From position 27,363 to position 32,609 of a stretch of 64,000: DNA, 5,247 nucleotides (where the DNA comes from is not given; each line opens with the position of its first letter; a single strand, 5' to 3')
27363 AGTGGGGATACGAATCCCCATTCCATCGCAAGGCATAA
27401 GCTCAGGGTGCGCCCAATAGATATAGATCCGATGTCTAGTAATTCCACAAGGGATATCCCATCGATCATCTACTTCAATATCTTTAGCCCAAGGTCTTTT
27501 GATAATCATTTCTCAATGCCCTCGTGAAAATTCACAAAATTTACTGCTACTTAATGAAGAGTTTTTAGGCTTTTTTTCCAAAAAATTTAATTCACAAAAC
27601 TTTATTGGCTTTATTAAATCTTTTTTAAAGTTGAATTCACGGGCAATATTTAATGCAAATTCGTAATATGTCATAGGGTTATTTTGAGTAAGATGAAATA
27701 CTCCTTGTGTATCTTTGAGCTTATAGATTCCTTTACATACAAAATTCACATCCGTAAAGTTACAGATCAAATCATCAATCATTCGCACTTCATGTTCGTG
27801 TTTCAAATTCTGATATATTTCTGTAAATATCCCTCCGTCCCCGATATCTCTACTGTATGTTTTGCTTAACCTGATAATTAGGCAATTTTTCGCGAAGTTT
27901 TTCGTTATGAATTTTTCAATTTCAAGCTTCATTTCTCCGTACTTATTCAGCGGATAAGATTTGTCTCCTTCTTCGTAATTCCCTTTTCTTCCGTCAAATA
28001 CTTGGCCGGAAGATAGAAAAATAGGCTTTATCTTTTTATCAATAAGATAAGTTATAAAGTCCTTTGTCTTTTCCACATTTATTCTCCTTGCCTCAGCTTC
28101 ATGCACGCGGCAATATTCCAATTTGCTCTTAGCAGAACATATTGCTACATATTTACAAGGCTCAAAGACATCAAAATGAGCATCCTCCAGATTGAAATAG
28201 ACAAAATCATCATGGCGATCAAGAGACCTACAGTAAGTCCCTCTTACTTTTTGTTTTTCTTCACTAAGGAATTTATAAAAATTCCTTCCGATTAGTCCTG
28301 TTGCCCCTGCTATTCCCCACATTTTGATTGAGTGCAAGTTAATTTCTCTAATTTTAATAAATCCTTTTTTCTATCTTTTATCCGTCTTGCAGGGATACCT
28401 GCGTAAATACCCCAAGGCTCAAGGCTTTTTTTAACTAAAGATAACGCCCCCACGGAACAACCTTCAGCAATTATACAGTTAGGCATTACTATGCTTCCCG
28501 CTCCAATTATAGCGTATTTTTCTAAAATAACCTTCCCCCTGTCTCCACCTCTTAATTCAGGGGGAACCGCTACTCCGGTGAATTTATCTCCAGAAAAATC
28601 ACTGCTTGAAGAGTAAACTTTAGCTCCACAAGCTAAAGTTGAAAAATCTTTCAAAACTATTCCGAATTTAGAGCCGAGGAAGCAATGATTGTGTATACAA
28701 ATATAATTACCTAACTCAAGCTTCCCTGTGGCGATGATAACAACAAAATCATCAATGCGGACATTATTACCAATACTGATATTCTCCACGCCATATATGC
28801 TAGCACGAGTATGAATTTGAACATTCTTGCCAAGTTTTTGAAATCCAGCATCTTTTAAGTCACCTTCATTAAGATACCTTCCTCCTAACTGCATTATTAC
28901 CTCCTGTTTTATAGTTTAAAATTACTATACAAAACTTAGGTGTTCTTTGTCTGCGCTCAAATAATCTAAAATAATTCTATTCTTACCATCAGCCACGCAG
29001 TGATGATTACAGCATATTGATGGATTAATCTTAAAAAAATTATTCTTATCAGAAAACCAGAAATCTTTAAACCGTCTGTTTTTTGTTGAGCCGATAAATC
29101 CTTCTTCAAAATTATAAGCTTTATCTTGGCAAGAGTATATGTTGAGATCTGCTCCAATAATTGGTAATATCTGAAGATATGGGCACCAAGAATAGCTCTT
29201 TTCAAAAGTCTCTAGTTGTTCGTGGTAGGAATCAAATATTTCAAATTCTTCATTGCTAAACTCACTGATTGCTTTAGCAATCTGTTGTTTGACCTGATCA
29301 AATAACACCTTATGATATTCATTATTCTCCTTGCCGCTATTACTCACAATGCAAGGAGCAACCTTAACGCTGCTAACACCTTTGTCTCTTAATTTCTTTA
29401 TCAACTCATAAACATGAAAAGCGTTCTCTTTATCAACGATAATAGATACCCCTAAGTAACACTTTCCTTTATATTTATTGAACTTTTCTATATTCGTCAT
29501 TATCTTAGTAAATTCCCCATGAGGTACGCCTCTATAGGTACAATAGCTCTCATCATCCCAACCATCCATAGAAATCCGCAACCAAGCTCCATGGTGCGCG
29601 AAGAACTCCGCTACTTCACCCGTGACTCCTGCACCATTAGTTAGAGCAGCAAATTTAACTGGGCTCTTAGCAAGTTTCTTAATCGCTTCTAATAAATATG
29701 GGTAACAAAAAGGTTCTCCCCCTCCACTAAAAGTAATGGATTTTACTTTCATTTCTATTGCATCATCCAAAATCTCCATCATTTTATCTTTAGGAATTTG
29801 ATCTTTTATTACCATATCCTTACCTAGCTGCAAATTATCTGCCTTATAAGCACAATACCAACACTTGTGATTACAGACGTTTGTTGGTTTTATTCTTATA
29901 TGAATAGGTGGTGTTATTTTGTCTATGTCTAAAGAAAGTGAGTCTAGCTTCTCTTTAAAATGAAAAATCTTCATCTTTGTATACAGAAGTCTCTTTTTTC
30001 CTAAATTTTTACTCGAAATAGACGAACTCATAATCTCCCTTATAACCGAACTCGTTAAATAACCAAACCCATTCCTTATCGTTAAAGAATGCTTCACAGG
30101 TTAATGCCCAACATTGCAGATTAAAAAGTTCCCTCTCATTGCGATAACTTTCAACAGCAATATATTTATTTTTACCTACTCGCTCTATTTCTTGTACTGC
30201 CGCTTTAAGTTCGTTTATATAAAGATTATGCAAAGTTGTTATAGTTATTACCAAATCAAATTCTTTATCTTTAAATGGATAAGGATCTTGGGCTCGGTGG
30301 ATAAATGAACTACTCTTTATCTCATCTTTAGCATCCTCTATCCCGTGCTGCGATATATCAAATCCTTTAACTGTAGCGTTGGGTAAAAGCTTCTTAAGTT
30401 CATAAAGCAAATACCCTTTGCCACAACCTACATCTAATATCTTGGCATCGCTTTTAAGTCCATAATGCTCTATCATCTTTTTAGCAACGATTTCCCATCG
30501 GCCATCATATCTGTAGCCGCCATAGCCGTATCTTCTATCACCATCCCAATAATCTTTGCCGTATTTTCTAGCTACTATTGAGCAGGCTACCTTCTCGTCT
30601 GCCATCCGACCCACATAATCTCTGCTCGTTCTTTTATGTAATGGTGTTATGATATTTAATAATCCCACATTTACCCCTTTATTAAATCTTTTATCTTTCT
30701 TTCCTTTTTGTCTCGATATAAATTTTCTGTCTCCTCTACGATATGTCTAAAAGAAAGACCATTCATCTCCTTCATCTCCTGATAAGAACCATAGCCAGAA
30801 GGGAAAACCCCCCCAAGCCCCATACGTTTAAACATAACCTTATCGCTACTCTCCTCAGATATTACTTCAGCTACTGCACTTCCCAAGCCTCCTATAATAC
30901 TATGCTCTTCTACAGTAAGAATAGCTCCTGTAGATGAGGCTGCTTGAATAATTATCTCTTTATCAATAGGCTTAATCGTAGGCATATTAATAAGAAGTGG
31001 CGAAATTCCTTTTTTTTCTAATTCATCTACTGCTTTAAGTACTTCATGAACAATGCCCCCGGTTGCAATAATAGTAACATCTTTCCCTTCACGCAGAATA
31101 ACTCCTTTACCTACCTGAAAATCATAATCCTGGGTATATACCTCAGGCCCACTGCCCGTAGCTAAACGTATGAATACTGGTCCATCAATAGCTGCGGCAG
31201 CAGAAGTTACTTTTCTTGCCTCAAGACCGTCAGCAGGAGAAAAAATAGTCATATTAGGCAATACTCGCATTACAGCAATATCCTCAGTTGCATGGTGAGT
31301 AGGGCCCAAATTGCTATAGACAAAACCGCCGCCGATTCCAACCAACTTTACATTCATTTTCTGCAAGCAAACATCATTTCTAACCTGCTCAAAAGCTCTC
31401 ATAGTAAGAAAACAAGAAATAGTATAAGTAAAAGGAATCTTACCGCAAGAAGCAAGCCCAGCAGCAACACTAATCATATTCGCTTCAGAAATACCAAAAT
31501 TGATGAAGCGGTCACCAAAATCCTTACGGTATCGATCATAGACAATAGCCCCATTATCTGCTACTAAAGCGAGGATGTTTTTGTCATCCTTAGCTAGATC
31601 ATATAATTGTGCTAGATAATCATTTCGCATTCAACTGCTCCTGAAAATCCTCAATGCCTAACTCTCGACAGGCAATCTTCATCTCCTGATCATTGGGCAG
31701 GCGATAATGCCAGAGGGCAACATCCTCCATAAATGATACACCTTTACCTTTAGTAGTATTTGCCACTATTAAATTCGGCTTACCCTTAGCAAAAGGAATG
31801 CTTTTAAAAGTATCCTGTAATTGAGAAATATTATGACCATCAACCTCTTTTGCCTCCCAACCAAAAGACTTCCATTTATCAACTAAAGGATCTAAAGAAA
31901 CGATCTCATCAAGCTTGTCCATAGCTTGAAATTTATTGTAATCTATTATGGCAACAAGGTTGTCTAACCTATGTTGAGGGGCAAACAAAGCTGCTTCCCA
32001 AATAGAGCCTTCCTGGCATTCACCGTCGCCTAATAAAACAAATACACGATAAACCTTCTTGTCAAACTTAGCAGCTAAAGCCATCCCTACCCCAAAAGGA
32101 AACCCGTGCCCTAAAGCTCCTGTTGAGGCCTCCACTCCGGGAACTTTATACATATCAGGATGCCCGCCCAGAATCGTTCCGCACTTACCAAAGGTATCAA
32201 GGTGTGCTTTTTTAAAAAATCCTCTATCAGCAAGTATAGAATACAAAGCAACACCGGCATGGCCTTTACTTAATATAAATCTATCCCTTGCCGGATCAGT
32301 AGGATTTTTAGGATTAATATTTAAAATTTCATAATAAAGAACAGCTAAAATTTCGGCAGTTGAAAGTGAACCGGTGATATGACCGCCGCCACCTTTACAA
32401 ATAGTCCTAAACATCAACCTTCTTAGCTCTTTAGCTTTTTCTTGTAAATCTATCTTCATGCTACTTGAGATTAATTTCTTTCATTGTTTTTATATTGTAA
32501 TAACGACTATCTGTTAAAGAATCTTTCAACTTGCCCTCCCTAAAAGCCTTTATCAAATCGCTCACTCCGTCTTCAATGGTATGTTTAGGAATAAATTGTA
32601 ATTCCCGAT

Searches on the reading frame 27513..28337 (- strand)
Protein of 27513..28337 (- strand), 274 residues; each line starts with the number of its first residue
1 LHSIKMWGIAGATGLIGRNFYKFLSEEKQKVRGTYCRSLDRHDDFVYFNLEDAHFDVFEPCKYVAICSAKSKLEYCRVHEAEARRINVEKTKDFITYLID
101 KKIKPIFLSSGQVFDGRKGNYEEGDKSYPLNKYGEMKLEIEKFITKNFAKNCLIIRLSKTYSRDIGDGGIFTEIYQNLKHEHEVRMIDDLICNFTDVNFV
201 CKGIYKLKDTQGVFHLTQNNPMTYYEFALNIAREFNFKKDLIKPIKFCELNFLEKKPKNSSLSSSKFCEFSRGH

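Call 7: search_protein_families(library=pfam, proteins=[window:27513-28337:-], max_evalue=0.00001)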
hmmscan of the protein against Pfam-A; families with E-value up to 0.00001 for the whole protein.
window:27513-28337:- (274 aa): 2 families
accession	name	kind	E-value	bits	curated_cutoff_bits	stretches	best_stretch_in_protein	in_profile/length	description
PF04321.23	RmlD_sub_bind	-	7.5e-32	111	27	1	9-267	5-263/287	RmlD substrate binding domain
PF01370.27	Epimerase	-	2.3e-12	47.3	20.9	1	9-190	3-205/240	NAD dependent epimerase/dehydratase family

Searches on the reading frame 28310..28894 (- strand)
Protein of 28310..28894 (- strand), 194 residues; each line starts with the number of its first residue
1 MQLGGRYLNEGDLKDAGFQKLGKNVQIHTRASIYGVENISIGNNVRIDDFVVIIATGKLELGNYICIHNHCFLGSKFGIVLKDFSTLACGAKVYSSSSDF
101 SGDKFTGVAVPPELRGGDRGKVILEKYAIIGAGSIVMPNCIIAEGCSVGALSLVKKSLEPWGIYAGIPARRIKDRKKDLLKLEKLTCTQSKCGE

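Call 7: search_protein_families(library=pfam, proteins=[window:28310-28894:-], max_evalue=0.00001)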
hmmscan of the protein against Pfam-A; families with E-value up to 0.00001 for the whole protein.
window:28310-28894:- (194 aa): 1 family
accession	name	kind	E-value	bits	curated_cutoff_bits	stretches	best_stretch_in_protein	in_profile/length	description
PF00132.30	Hexapep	-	4.3e-11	42.5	27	1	122-155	2-35/36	Bacterial transferase hexapeptide (six repeats)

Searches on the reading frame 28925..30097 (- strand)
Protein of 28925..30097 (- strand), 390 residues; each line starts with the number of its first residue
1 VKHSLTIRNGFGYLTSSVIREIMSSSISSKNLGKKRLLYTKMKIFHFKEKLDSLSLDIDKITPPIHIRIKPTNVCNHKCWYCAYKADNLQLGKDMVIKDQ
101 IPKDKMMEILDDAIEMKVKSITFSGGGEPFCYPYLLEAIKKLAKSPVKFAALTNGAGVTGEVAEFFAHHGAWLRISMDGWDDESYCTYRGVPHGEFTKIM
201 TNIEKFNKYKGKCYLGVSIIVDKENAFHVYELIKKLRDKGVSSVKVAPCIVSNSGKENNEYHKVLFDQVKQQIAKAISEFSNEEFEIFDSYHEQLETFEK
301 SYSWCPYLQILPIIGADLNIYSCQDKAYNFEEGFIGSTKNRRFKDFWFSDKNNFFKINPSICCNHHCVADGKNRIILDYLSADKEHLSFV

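Call 7: search_protein_families(library=pfam, proteins=[window:28925-30097:-], max_evalue=0.00001)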
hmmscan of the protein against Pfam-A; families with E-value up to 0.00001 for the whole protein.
window:28925-30097:- (390 aa): 1 family
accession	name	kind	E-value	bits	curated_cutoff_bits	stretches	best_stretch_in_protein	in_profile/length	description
PF04055.27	Radical_SAM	-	1.8e-19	70.9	29.5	1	69-234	1-164/166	Radical SAM superfamily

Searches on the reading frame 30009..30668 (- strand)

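Call 7: search_protein_families(library=pfam, proteins=[window:30009-30668:-], max_evalue=0.00001)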
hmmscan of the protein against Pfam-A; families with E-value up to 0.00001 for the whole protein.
window:30009-30668:- (219 aa): 8 families
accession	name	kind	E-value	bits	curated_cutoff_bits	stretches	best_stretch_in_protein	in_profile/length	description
PF13847.12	Methyltransf_31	-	2.8e-20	72.9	27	1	72-207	2-144/145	Methyltransferase domain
PF13649.12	Methyltransf_25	-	2.4e-16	60.6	27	1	77-166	1-94/97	Methyltransferase domain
PF08241.18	Methyltransf_11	-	2.2e-15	57.5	21.2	1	78-167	1-89/95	Methyltransferase domain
PF08242.18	Methyltransf_12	-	2.1e-11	44.8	30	1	78-164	1-91/98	Methyltransferase domain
PF13489.12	Methyltransf_23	-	8.1e-11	42.4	27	1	71-210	20-160/164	Methyltransferase domain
PF05175.20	MTS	-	1.3e-07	31.9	23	1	65-142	23-104/170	Methyltransferase small domain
PF07021.18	MetW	-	3.9e-06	27.1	21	1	72-172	12-109/193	Methionine biosynthesis protein MetW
PF00891.24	Methyltransf_2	-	4.1e-06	26.7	22.3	1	57-118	46-106/210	O-methyltransferase domain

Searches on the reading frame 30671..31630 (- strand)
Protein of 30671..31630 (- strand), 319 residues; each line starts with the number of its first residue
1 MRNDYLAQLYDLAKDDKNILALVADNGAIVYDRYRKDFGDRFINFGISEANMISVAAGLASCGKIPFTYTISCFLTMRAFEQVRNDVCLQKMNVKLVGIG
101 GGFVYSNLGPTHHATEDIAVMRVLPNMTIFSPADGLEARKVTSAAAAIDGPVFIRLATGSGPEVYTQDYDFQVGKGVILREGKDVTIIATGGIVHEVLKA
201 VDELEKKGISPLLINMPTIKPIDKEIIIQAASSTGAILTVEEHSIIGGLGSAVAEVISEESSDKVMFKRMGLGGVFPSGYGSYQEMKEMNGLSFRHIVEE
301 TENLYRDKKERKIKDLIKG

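Call 61: search_protein_families(library=pfam, proteins=[window:30671-31630:-], max_evalue=0.000001)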
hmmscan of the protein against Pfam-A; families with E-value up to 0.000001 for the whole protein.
window:30671-31630:- (319 aa): 2 families
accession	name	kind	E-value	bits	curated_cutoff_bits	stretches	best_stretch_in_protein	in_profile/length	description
PF02780.25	Transketolase_C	-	1.8e-30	105.8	25.9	1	174-297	1-124/124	Transketolase, C-terminal domain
PF02779.29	Transket_pyr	-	4e-29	101.9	27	1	9-157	13-168/174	Transketolase, pyrimidine binding domain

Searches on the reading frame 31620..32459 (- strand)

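Call 61: search_protein_families(library=pfam, proteins=[window:31620-32459:-], max_evalue=0.000001)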
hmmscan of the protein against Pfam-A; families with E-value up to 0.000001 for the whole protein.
window:31620-32459:- (279 aa): 2 families
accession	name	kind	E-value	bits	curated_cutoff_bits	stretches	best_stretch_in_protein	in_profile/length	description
PF00456.26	Transketolase_N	-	4e-41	141.6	22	1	7-270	4-278/334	Transketolase, thiamine diphosphate binding domain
PF13292.11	DXP_synthase_N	-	5.1e-08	33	21.2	0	4-177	17-173/274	1-deoxy-D-xylulose-5-phosphate synthase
